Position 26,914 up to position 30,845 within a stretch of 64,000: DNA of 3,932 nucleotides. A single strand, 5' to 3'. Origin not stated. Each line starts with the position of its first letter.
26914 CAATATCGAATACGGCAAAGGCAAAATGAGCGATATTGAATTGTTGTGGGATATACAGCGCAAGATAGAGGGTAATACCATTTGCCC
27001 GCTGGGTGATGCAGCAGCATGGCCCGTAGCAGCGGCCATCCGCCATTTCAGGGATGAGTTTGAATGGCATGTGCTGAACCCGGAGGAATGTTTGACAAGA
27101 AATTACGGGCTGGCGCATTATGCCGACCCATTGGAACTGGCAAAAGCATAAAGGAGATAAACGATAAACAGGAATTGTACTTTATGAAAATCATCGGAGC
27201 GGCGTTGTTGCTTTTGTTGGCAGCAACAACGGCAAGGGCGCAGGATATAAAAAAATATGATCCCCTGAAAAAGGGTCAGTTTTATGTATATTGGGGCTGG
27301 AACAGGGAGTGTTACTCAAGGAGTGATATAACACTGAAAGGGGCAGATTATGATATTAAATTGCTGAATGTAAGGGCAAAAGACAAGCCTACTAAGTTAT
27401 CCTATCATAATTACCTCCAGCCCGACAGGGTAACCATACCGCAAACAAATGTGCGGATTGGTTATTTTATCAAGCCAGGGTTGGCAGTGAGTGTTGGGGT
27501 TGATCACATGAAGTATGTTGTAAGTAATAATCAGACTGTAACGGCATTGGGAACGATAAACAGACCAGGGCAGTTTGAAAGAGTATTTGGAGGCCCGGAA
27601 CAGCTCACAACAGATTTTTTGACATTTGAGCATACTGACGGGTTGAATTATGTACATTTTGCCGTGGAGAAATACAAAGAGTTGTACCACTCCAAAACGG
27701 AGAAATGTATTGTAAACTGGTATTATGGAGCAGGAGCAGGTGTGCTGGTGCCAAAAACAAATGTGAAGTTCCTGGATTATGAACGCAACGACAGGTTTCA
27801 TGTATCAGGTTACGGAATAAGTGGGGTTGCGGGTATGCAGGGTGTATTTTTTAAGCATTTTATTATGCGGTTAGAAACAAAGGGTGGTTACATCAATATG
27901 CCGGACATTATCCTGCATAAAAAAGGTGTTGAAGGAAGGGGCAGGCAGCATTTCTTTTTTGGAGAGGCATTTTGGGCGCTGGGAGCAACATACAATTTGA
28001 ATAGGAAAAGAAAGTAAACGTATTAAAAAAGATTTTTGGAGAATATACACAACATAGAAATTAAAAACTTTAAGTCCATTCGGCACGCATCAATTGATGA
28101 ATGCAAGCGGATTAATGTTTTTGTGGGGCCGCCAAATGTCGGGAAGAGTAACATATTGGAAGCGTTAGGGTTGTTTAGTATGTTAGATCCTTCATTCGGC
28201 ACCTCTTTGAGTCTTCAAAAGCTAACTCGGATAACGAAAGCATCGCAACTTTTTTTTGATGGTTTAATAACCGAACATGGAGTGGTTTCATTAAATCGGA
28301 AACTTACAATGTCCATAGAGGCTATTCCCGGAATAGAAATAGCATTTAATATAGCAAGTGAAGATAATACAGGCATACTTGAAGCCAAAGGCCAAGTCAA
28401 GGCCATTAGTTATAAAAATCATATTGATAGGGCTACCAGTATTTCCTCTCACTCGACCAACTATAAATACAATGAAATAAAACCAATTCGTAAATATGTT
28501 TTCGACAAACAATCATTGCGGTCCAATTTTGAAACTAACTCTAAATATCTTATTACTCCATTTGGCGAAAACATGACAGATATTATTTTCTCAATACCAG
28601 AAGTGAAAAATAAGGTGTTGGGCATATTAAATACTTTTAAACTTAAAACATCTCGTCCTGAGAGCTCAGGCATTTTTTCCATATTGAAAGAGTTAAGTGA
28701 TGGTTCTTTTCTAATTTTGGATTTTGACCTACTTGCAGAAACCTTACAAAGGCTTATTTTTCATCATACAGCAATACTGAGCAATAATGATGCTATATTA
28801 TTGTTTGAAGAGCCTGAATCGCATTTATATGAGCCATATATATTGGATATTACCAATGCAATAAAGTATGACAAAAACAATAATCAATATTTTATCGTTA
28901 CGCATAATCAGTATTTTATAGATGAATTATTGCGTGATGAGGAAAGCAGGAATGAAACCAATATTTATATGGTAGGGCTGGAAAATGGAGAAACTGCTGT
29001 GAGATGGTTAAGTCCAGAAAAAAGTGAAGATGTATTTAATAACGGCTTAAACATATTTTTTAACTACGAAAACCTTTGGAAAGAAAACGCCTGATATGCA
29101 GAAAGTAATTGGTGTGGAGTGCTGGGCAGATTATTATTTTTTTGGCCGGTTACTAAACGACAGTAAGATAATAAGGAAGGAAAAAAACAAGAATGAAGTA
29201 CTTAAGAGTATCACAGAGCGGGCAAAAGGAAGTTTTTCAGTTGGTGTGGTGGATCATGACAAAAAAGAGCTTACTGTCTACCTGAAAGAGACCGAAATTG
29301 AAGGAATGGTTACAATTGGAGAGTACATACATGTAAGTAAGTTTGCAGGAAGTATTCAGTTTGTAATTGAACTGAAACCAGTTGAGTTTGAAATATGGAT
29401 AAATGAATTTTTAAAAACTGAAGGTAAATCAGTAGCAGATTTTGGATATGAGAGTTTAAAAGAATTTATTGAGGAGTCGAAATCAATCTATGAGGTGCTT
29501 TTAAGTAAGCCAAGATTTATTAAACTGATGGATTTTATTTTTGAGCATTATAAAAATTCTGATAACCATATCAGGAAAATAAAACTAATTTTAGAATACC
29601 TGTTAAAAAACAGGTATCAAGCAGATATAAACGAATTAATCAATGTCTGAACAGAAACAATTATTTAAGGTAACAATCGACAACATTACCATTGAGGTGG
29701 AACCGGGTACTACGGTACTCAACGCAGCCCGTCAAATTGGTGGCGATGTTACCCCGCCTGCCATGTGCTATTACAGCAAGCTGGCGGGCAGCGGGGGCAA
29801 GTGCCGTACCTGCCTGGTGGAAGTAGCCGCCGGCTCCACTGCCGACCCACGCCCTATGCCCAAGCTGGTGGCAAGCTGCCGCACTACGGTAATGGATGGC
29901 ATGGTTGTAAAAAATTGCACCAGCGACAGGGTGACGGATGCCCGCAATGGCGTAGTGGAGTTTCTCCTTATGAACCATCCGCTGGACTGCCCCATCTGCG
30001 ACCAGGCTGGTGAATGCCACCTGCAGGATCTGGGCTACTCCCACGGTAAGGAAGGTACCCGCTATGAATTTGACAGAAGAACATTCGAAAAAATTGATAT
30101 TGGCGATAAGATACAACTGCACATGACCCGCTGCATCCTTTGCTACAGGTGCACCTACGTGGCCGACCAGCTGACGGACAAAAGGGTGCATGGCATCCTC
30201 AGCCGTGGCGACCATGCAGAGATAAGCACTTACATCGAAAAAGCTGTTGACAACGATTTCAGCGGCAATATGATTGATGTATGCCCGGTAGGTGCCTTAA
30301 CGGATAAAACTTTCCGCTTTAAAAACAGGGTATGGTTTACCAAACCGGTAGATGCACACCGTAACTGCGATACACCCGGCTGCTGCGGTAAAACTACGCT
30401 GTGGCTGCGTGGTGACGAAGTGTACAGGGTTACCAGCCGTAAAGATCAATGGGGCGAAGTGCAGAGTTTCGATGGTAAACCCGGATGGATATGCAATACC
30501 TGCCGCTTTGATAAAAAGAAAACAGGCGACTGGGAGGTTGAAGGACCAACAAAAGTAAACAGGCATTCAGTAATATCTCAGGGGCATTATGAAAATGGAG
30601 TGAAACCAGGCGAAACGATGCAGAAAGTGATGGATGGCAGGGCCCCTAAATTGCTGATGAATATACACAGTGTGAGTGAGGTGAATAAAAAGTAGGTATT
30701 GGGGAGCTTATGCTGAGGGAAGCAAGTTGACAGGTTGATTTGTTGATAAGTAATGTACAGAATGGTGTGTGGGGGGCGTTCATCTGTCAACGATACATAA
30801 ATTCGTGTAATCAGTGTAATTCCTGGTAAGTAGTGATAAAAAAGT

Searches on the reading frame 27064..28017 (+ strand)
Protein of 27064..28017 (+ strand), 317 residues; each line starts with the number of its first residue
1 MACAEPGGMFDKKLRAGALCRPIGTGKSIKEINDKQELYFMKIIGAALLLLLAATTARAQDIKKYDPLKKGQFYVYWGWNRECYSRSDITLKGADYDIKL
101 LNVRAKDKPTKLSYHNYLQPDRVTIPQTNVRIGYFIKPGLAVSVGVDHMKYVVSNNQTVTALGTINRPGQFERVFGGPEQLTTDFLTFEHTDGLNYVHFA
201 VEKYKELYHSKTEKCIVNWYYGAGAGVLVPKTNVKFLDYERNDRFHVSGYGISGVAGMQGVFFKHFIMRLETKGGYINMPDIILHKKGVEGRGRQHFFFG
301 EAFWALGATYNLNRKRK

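Call 3: search_protein_families(library=pfam, proteins=[window:27064-28017:+], max_evalue=0.01)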
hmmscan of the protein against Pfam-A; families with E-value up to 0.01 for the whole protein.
window:27064-28017:+ (317 aa): 0 families

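Call 4: search_protein_families(library=ncbifam, proteins=[window:27064-28017:+], max_evalue=0.01)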
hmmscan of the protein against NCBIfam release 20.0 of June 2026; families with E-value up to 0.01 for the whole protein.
window:27064-28017:+ (317 aa): 0 families

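Call 6: search_protein_families(library=padloc, proteins=[window:27064-28017:+], max_evalue=0.01)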
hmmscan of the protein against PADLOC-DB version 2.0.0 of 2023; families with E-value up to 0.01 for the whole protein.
window:27064-28017:+ (317 aa): 0 families

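Call 20: search_protein_families(library=pfam, proteins=[window:27184-28017:+], max_evalue=0.1)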
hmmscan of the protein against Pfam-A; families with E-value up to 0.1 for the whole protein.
window:27184-28017:+ (277 aa): 0 families

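Call 77: find_homologous_proteins(query=window:27184-28017:+, max_evalue=0.00001)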
Query window:27184-28017:+ (277 aa): 5130 proteins with E <= 0.00001 among 7062 candidates; the best 120 are listed.
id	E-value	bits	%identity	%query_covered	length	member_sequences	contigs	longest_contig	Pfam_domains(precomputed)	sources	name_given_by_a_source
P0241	1.4e-169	581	90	100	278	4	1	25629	-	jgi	jgi:hypothetical protein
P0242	3.3e-156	537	80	100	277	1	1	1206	-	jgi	jgi:hypothetical protein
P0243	3.6e-150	517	81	97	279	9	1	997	-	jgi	jgi:hypothetical protein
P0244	1.2e-147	509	75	100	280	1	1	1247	-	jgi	jgi:hypothetical protein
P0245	1.8e-142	492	73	99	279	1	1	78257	-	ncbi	-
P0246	9.9e-139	479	75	97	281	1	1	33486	-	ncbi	-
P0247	1.1e-132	460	71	97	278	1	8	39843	-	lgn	-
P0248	1.3e-127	443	68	98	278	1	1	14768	-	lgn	-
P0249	3.2e-110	386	63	95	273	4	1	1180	-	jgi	jgi:hypothetical protein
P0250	7.6e-103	362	59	97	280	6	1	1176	-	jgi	jgi:hypothetical protein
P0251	1.8e-102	360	58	98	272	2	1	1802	-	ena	-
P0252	7.2e-102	358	58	96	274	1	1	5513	-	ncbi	-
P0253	3.2e-101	356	56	100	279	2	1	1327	-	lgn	-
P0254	9.5e-101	355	56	100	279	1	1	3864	-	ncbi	-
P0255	1.0e-100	355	56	100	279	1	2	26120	-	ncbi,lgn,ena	-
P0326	4.6e-89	316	51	100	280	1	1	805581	-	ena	-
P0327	5.0e-89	316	57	84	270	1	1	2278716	-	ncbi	ncbi:MAG: hypothetical protein QM727_08545 [Niabella sp.]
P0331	9.1e-89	316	54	94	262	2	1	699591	-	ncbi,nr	ncbi:MAG: hypothetical protein IPL84_17830 [Chitinophagaceae bacterium]|nr:hypothetical protein [Chi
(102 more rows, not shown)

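Call 78: find_encoding_contigs(protein=P0327, flank=2500, max_places=1)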
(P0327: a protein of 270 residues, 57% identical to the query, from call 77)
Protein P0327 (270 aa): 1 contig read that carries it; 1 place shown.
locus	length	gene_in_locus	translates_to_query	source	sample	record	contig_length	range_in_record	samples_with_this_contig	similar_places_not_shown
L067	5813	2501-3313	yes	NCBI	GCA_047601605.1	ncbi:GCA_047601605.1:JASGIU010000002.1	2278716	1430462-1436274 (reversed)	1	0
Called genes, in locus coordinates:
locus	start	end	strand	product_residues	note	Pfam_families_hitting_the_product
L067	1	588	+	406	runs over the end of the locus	PF00346:Complex1_49kDa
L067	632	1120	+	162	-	PF01257:2Fe-2S_thioredx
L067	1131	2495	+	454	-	PF01512:Complex1_51K, PF10589:NADH_4Fe-4S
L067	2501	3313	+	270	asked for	-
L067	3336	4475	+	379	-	PF13510:Fer2_4, PF00111:Fer2, PF10588:NADH-G_4Fe-4S_3, PF22117:Fer4_Nqo3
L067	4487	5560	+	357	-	PF00146:NADHdh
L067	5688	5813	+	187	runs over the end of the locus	PF13534:Fer4_17 (faint), PF00037:Fer4 (weak), PF13183:Fer4_8 (weak), PF13237:Fer4_10, PF12838:Fer4_7, PF13187:Fer4_9, PF13484:Fer4_16, PF00037:Fer4, +5 more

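Call 79: find_encoding_contigs(protein=P0331, flank=2500, max_places=1)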
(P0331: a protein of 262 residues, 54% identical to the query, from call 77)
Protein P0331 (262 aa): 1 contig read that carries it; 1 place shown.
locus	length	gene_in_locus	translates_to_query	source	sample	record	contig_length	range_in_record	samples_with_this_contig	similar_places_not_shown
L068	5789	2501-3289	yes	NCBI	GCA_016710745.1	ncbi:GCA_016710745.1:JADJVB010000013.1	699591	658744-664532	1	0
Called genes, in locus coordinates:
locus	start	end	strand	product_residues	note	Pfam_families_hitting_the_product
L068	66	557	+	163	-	PF01257:2Fe-2S_thioredx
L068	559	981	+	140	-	PF14534:DUF4440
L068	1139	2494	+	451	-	PF01512:Complex1_51K, PF10589:NADH_4Fe-4S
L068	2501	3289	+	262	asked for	-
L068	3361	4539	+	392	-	PF00111:Fer2 (weak), PF13510:Fer2_4, PF10588:NADH-G_4Fe-4S_3, PF22117:Fer4_Nqo3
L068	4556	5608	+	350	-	PF00146:NADHdh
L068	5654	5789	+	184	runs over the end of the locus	PF25160:LdpA_Fe-S-bd (faint), PF13237:Fer4_10, PF00037:Fer4 (weak), PF12838:Fer4_7, PF13183:Fer4_8 (weak), PF13187:Fer4_9, PF13484:Fer4_16, PF00037:Fer4, +6 more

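Call 80: find_encoding_contigs(protein=P0326, flank=2500, max_places=1)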
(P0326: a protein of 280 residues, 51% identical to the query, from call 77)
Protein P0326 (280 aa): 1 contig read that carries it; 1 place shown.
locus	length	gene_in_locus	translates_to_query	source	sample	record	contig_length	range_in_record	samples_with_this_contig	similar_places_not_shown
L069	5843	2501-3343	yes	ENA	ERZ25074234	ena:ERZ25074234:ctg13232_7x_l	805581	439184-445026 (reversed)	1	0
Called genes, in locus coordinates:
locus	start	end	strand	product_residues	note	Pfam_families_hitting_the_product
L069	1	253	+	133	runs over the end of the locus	PF08327:AHSA1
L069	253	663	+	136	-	PF14534:DUF4440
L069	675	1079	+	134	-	PF14078:DUF4259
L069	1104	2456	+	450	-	PF01512:Complex1_51K, PF22461:SLBB_2 (weak), PF10589:NADH_4Fe-4S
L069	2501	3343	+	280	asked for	-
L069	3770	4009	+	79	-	PF13366:PDDEXK_3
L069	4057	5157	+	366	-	PF00111:Fer2, PF13510:Fer2_4, PF10588:NADH-G_4Fe-4S_3, PF22117:Fer4_Nqo3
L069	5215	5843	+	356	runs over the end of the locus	PF00146:NADHdh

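Call 96: predict_structure(alignment_id=A2)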
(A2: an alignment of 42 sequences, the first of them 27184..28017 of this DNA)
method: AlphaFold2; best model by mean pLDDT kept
length: 277 residues; sequences in the alignment: 42
mean_pLDDT: 85.4   pTM: 0.75
mean pLDDT of the five models: 85.4, 83.7, 82.7, 82.2, 81.6
residues with pLDDT >= 90: 138; 70-90: 101; 50-70: 34; < 50: 4
segments of 3 or more residues with pLDDT < 50: none
pLDDT, mean of each block of 10 residues (from residue 1): 82 71 78 92 90 93 81 60 66 95 92 89 92 94 81 81 95 93 93 77 80 96 94 93 82 91 92 59
secondary structure, 60 per line:
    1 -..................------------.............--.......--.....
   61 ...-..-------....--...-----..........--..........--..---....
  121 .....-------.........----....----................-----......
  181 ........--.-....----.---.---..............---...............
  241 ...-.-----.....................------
elements in order: H2-19 E32-44 E47-53 E56-63 H74-77 E88-97 E100-109 E117-125 E133-141 E146-149 E154-169 E175-188 E193-196 E209-222 E226-243 E251-271

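Call 99: fold_search(model_id=the predicted structure, library=pdb)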
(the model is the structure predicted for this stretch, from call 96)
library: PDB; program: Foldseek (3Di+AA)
matches with E <= 10: 975; with E <= 0.001: 51
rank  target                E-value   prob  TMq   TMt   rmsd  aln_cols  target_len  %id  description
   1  9a2m_MODEL_1_A        8.5e-07  1.00  0.42  0.35   9.9       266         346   11  Model of E. coli OmpA by in-cell photo-crosslinking MS and deep learning (released 2023-02-24)
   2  9fzc_A                1.4e-06  1.00  0.38  0.58   7.0       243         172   11  Structure of OmpA-short in complex with nanobody Nb01 (released 2024-07-17)
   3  9fzd_A                3.5e-06  1.00  0.40  0.59   8.6       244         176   10  Structure of OmpA-long in complex with nanobody Nb39 (released 2024-07-17)
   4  7xw0_B                4.4e-06  1.00  0.28  0.28  12.3       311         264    8  Crystal structure of pOmpT (released 2023-05-31)
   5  2x27                  5.1e-06  1.00  0.43  0.56   8.5       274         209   10  Crystal structure of the outer membrane protein OprG from Pseudomonas aeruginosa (released 2010-12-15)
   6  8qxp                  6.1e-06  1.00  0.39  0.58   9.9       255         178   10  Crystal structure of the outer membrane porin OmpW from Klebsiella pneumoniae (released 2024-01-24)
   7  2vdf                  6.8e-06  0.99  0.23  0.27  16.9       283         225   11  Structure of the OpcA adhesion from Neisseria meningitidis determined by crystallization from the cubic mesophase (released 2007-10-23)
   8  3pgs_B                7.1e-06  0.96  0.20  0.15  19.3       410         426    8  Phe3Gly mutant of EcFadL (released 2011-05-25)
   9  3qrc_B                8.4e-06  1.00  0.31  0.50   9.8       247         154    9  The crystal structure of Ail, the attachment invasion locus protein of Yersinia pestis, in complex with the heparin an (released 2011-11-23)
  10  1k24                  8.4e-06  1.00  0.32  0.34  15.7       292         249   11  Crystal Structure of the OpcA Outer Membrane Adhesin/Invasin from Neisseria meningitidis (released 2002-03-27)
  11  4dcb_A                9.4e-06  1.00  0.28  0.28  13.7       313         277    7  Y. pestis Plasminogen Activator Pla in Complex with Human Plasminogen Activation Loop Peptide ALP11 (released 2012-06-06)
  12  3qrc_A                1.1e-05  1.00  0.32  0.53   9.8       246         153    9  The crystal structure of Ail, the attachment invasion locus protein of Yersinia pestis, in complex with the heparin an (released 2011-11-23)
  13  2m06_MODEL_1_A        1.1e-05  1.00  0.29  0.48  10.9       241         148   11  NMR structure of OmpX in phopspholipid nanodiscs (released 2012-12-12)
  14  3pgs_A                1.1e-05  0.97  0.22  0.16  22.0       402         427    7  Phe3Gly mutant of EcFadL (released 2011-05-25)
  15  3qra                  1.6e-05  1.00  0.30  0.51   9.6       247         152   10  The crystal structure of Ail, the attachment invasion locus protein of Yersinia pestis (released 2011-11-23)
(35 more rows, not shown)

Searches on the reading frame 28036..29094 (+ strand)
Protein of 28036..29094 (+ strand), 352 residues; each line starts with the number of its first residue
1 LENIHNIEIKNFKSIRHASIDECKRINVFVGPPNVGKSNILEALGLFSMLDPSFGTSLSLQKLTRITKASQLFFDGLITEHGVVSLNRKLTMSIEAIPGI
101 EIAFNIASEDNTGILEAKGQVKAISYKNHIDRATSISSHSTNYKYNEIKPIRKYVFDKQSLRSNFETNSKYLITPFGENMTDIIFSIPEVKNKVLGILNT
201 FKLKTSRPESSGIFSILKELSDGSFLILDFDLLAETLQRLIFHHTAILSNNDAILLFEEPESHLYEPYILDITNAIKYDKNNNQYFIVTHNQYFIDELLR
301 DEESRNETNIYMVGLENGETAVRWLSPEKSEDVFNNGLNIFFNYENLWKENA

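Call 3: search_protein_families(library=pfam, proteins=[window:28036-29094:+], max_evalue=0.01)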
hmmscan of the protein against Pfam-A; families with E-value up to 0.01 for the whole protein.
window:28036-29094:+ (352 aa): 5 families
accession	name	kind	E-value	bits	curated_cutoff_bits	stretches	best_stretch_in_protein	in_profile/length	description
PF13175.12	AAA_15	-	1.9e-13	51.2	32.1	1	4-172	3-162/374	AAA ATPase domain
PF13304.12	AAA_21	-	8.2e-11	42.9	27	1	26-296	1-304/304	AAA domain, putative AbiEii toxin, Type IV TA system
PF02463.25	SMC_N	-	4.9e-09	36.4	40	1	4-44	2-44/220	RecF/RecN/SMC N terminal domain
PF13476.12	AAA_23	-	5.3e-06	27.6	27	1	7-146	2-106/201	AAA domain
PF11398.14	DUF2813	-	0.007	16.2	21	0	5-47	4-45/372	Protein of unknown function (DUF2813)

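Call 4: search_protein_families(library=ncbifam, proteins=[window:28036-29094:+], max_evalue=0.01)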
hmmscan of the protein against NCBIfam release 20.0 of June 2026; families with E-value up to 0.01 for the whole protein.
window:28036-29094:+ (352 aa): 9 families
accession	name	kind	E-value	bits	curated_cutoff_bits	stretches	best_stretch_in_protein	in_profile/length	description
NF038234.1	retron_eff_Eco8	equivalog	6.7e-11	41.5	250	1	4-47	3-46/679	retron Eco8 family effector endonuclease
TIGR00611.2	recf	equivalog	1.5e-08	34.2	172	1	4-56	1-52/339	DNA replication/repair protein RecF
NF047739.1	antiphage_MADS3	equivalog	1.3e-05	24.5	420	1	4-74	2-76/427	methylation-associated defense system AAA family ATPase MAD3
NF003034.1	PRK03918.1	equivalog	5e-05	21.5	700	1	4-68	3-68/878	DNA double-strand break repair ATPase Rad50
TIGR02169.1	SMC_prok_A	equivalog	0.00091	17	729.4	1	4-47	2-45/1165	chromosome segregation protein SMC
NF041760.1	PtuA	equivalog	0.0021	17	500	1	4-44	52-92/524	retron Ec78 anti-phage system effector ATPase PtuA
NF000355.4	ribo_prot_ABC_F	equivalog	0.0026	16.7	380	1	246-299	130-181/499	ribosomal protection-like ABC-F family protein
TIGR00972.1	3a0107s01c2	equivalog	0.0049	16.2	343.2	0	248-292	159-203/248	phosphate ABC transporter ATP-binding protein PstB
NF041034.1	Rad50_Sulf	equivalog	0.0057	14.6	1000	0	3-49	2-47/872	DNA double-strand break repair ATPase Rad50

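Call 6: search_protein_families(library=padloc, proteins=[window:28036-29094:+], max_evalue=0.01)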
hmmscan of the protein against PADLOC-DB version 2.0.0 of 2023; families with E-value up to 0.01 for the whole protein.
window:28036-29094:+ (352 aa): 77 families (the best 25 are shown)
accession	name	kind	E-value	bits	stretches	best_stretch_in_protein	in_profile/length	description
PDLC04608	PDC-M38A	-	2e-20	71.8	1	1-329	1-353/367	-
PDLC02336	AbiLi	-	2.9e-18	64.5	1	4-339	2-338/340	AbiLi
PDLC02979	AriA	-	8e-16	56.8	2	4-195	3-187/373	-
PDLC04176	HEC-01A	-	1.5e-14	52.1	1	3-62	2-60/371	-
PDLC02915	ATPase-Toprim_I-B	-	1.7e-14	51.5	2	4-47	3-45/623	-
PDLC02981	AriAB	-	2.6e-14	50.9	2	3-67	2-66/694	-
PDLC04607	PDC-M38A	-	1e-13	48.6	1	4-332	384-704/715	-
PDLC00102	GajA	-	1.4e-13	48.2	2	4-46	3-45/532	AAA ATPase domain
PDLC04609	PDC-M38A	-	2.1e-13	48.3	2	4-49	2-47/371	-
PDLC00098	GajA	-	1.2e-12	45.4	2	4-45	3-44/534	AAA ATPase domain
PDLC02980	AriA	-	2e-12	45.7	1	26-296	1-304/304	-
PDLC04182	HEC-01A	-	4.1e-12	43.8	2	251-301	305-357/406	-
PDLC03878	NsnB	-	9e-12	43.4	1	4-299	2-285/345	-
PDLC04570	PDC-M31A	-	1.2e-11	42.4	1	4-48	2-45/395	-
PDLC04175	HEC-01A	-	2.9e-11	41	1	2-351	4-356/363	-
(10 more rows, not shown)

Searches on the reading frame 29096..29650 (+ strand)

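Call 3: search_protein_families(library=pfam, proteins=[window:29096-29650:+], max_evalue=0.01)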
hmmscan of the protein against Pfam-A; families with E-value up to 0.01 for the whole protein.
window:29096-29650:+ (184 aa): 0 families

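Call 4: search_protein_families(library=ncbifam, proteins=[window:29096-29650:+], max_evalue=0.01)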
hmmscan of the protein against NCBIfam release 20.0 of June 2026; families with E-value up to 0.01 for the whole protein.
window:29096-29650:+ (184 aa): 0 families

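Call 6: search_protein_families(library=padloc, proteins=[window:29096-29650:+], max_evalue=0.01)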
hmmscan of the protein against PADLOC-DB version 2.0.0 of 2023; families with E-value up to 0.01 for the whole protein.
window:29096-29650:+ (184 aa): 0 families

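Call 20: search_protein_families(library=pfam, proteins=[window:29096-29650:+], max_evalue=0.1)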
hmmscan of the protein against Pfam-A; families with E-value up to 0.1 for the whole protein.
window:29096-29650:+ (184 aa): 1 family
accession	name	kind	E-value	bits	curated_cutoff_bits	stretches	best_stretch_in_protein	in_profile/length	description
PF04456.17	DUF503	-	0.07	13.4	22.4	0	30-60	17-47/88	Protein of unknown function (DUF503)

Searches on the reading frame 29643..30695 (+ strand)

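Call 3: search_protein_families(library=pfam, proteins=[window:29643-30695:+], max_evalue=0.01)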
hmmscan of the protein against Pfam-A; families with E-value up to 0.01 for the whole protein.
window:29643-30695:+ (350 aa): 5 families
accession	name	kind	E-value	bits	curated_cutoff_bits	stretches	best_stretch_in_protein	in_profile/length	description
PF22117.2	Fer4_Nqo3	-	8.7e-28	96.7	27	1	154-220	1-67/67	NADH-quinone oxidoreductase subunit 3, ferredoxin-like domain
PF10588.14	NADH-G_4Fe-4S_3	-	4.8e-16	58.5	27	1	101-137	1-37/40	NADH-ubiquinone oxidoreductase-G iron-sulfur binding region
PF13510.11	Fer2_4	-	8e-14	51.9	22.8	1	8-91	4-79/82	2Fe-2S iron-sulfur cluster binding domain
PF00111.32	Fer2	-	4.4e-07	30.2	21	1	13-83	6-76/77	2Fe-2S iron-sulfur cluster binding domain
PF00037.32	Fer4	-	0.0085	16.3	21.1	0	160-171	4-15/24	4Fe-4S binding domain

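Call 4: search_protein_families(library=ncbifam, proteins=[window:29643-30695:+], max_evalue=0.01)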
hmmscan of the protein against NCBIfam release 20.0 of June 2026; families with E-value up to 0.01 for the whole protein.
window:29643-30695:+ (350 aa): 8 families
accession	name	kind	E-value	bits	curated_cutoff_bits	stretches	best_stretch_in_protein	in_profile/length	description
TIGR01973.1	NuoG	equivalog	2.5e-83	280.9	470.05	1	10-290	1-260/606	NADH-quinone oxidoreductase subunit NuoG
NF005895.0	PRK07860.1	equivalog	9.5e-64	215.7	802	1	4-268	14-267/811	NADH-quinone oxidoreductase subunit G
NF040763.1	FeFe_hydrog_A6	exception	1.8e-40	138.9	765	1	9-223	2-209/571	NADH-dependent [FeFe] hydrogenase, group A6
NF006305.0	PRK08493.1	equivalog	2.6e-34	118.4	591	2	9-174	3-153/819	NADH-quinone oxidoreductase subunit G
NF005745.0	PRK07569.1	equivalog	2.4e-32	112.2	333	1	9-223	5-211/238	bidirectional hydrogenase complex protein HoxU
NF040762.1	Hydr_FeFe_Clost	exception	9.9e-24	83.8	900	1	9-223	2-208/572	ferredoxin hydrogenase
NF009454.0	PRK12814.1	equivalog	9.2e-12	44.1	916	1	9-116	5-100/657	putative NADPH-dependent glutamate synthase small subunit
TIGR02512.1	FeFe_hydrog_A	subfamily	0.00025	20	405.95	1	157-223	2-71/375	[FeFe] hydrogenase, group A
